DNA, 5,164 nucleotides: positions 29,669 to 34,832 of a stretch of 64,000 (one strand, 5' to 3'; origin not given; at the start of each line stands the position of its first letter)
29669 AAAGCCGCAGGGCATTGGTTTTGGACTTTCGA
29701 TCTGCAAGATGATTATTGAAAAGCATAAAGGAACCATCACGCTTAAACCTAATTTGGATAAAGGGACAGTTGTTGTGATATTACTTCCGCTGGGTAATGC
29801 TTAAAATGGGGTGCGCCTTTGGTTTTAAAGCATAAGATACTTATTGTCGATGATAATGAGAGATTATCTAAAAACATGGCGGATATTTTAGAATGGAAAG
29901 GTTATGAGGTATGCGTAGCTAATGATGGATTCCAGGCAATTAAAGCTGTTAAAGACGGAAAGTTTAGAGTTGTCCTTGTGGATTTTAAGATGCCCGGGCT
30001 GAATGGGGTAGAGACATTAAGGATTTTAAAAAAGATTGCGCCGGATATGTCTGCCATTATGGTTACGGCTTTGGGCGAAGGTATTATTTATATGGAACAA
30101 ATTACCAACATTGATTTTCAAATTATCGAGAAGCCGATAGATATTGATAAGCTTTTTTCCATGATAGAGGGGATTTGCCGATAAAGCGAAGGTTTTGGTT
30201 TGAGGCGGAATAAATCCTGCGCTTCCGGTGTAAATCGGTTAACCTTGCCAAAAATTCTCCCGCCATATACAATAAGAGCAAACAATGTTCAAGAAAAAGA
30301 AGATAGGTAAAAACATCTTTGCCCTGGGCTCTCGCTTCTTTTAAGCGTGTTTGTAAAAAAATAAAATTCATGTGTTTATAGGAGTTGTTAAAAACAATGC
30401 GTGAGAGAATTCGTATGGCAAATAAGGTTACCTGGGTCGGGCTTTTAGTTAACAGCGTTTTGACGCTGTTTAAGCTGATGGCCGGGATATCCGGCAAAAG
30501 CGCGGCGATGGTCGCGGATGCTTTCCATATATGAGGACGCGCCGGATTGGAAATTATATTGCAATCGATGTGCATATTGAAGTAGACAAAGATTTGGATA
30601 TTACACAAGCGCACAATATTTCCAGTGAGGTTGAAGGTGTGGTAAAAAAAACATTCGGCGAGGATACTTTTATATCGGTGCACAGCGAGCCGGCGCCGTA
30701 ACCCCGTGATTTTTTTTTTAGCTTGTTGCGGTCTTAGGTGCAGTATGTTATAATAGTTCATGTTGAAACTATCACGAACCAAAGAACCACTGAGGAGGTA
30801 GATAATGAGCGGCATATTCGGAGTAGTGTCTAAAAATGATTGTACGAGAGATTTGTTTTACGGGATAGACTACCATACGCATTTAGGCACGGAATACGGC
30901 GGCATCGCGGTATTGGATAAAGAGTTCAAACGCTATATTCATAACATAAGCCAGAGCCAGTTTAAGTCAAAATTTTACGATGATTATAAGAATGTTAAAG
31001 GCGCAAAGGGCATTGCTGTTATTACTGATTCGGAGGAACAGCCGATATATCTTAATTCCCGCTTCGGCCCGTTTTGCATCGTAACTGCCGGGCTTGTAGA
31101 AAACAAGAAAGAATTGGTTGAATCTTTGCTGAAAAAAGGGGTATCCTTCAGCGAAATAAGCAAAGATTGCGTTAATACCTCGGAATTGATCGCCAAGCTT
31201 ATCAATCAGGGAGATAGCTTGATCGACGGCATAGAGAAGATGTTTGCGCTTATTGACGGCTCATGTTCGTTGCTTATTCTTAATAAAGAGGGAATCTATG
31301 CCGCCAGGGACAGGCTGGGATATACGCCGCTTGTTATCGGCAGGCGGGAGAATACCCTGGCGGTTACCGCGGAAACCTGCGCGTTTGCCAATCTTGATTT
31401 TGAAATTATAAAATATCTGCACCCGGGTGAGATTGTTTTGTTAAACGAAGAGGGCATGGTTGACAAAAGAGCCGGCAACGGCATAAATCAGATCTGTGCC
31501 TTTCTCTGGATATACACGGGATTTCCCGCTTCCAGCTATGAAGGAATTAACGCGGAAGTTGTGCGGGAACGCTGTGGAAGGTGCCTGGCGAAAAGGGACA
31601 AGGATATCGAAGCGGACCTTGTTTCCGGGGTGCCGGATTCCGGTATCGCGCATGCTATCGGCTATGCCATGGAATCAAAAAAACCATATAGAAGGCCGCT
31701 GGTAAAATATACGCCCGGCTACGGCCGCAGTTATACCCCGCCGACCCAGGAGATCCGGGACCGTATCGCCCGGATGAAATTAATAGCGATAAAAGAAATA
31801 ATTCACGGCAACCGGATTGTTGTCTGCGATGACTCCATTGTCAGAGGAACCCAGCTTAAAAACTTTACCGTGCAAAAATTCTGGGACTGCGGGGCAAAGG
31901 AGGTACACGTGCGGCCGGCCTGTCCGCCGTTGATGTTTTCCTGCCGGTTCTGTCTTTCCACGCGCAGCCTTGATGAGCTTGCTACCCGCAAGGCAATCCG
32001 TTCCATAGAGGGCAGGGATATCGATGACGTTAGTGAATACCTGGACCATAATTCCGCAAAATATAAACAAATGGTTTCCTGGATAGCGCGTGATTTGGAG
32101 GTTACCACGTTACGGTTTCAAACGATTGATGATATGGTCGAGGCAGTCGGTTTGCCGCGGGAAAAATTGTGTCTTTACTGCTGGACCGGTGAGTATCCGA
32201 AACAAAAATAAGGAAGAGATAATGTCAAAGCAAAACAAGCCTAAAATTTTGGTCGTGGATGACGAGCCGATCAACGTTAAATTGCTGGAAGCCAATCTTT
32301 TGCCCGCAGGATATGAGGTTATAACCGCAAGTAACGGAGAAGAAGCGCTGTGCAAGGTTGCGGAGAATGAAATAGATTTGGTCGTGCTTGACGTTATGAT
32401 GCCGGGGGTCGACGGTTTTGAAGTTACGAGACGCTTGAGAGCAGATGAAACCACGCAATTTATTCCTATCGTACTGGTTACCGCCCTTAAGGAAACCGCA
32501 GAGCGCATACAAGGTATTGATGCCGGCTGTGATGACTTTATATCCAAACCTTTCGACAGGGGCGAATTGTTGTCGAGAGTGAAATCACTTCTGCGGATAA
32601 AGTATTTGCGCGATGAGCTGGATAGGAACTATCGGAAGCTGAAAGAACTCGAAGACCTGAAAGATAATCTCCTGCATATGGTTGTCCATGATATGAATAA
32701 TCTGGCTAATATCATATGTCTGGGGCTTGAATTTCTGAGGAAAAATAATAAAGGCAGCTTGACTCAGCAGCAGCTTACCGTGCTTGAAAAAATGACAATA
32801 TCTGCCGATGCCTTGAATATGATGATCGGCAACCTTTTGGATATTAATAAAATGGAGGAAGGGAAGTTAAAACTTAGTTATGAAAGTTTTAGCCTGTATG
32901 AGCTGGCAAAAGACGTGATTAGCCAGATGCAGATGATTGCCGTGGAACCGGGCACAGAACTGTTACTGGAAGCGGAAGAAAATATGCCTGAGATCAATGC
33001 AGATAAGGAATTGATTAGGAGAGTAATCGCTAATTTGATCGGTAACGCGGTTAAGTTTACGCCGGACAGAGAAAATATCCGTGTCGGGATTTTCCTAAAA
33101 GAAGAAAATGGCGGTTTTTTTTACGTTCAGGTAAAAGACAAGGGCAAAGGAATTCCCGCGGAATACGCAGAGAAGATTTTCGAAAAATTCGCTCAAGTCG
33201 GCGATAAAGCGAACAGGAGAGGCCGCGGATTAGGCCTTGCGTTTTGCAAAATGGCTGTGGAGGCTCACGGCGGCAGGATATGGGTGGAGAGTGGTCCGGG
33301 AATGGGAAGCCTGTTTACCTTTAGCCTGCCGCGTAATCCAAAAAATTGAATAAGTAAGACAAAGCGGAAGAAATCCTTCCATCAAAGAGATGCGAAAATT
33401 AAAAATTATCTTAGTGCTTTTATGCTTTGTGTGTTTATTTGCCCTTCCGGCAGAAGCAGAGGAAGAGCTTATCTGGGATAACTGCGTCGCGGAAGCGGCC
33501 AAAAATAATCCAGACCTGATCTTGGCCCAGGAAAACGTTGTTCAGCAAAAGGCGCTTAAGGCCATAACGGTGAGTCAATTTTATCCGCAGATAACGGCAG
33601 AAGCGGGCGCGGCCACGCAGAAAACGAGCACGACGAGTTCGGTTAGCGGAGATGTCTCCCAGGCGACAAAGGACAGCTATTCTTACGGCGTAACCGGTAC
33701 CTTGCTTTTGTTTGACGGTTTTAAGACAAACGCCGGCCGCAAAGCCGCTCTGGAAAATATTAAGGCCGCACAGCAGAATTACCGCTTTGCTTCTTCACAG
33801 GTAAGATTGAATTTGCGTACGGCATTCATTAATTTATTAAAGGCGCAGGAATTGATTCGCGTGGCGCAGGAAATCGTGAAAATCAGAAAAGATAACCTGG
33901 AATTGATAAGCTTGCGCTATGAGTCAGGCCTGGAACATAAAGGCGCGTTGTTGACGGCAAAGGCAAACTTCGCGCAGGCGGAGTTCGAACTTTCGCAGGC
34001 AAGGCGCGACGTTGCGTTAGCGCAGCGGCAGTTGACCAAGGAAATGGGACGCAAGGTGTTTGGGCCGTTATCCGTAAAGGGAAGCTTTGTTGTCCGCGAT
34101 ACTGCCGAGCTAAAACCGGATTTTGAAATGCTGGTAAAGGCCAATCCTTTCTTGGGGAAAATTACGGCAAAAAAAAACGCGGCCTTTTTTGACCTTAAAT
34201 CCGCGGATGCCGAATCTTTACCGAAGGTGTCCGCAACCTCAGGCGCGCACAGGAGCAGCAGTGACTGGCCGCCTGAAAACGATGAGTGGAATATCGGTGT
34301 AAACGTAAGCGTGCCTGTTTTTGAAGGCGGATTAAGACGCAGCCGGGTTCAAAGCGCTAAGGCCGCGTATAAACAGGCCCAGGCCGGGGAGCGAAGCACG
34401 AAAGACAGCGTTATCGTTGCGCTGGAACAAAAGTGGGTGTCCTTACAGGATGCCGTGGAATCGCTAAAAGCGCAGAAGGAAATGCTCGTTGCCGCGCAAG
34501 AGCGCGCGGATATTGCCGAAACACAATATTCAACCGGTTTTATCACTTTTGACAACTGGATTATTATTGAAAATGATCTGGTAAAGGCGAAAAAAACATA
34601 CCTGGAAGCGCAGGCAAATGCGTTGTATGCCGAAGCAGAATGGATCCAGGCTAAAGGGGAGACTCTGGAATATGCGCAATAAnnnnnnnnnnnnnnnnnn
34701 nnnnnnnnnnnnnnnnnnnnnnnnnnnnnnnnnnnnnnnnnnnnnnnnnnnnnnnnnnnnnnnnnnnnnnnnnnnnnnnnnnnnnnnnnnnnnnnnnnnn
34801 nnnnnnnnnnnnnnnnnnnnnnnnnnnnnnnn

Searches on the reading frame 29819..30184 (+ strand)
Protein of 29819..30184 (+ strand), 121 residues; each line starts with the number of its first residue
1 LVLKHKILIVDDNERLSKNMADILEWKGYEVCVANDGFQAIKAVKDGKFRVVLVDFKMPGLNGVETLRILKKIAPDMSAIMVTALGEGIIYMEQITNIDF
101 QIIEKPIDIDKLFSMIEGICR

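Call 51: search_protein_families(library=pfam, proteins=[window:29819-30184:+], max_evalue=0.001)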
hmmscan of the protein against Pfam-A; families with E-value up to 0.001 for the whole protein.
window:29819-30184:+ (121 aa): 1 family
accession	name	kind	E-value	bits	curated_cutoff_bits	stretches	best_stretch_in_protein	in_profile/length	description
PF00072.30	Response_reg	-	7.3e-22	78.1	30.2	1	7-117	1-111/111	Response regulator receiver domain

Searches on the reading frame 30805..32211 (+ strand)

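Call 51: search_protein_families(library=pfam, proteins=[window:30805-32211:+], max_evalue=0.001)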
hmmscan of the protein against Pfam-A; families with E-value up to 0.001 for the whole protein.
window:30805-32211:+ (468 aa): 2 families
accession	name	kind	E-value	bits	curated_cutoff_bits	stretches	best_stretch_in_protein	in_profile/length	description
PF13537.11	GATase_7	-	2.1e-13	50.8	25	1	74-194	9-121/123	Glutamine amidotransferase domain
PF13522.11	GATase_6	-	2.2e-05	24.9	27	1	75-190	26-130/130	Glutamine amidotransferase domain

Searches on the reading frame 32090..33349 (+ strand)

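Call 51: search_protein_families(library=pfam, proteins=[window:32090-33349:+], max_evalue=0.001)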
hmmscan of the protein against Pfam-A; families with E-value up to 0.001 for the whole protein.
window:32090-33349:+ (419 aa): 3 families
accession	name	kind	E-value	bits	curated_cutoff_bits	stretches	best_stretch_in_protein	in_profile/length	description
PF00072.30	Response_reg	-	2.3e-29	102.2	30.2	1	53-165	1-111/111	Response regulator receiver domain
PF02518.31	HATPase_c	-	1.5e-27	96.7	26.4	1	305-416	2-110/111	Histidine kinase-, DNA gyrase B-, and HSP90-like ATPase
PF00512.31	HisKA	-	0.00011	22.6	26.9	1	191-258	2-66/66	His Kinase A (phospho-acceptor) domain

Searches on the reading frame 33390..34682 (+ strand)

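Call 51: search_protein_families(library=pfam, proteins=[window:33390-34682:+], max_evalue=0.001)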
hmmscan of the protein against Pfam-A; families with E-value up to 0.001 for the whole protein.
window:33390-34682:+ (430 aa): 1 family
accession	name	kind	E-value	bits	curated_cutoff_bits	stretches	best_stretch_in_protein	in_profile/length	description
PF02321.23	OEP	-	6.9e-63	212.3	22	2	30-219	2-186/187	Outer membrane efflux protein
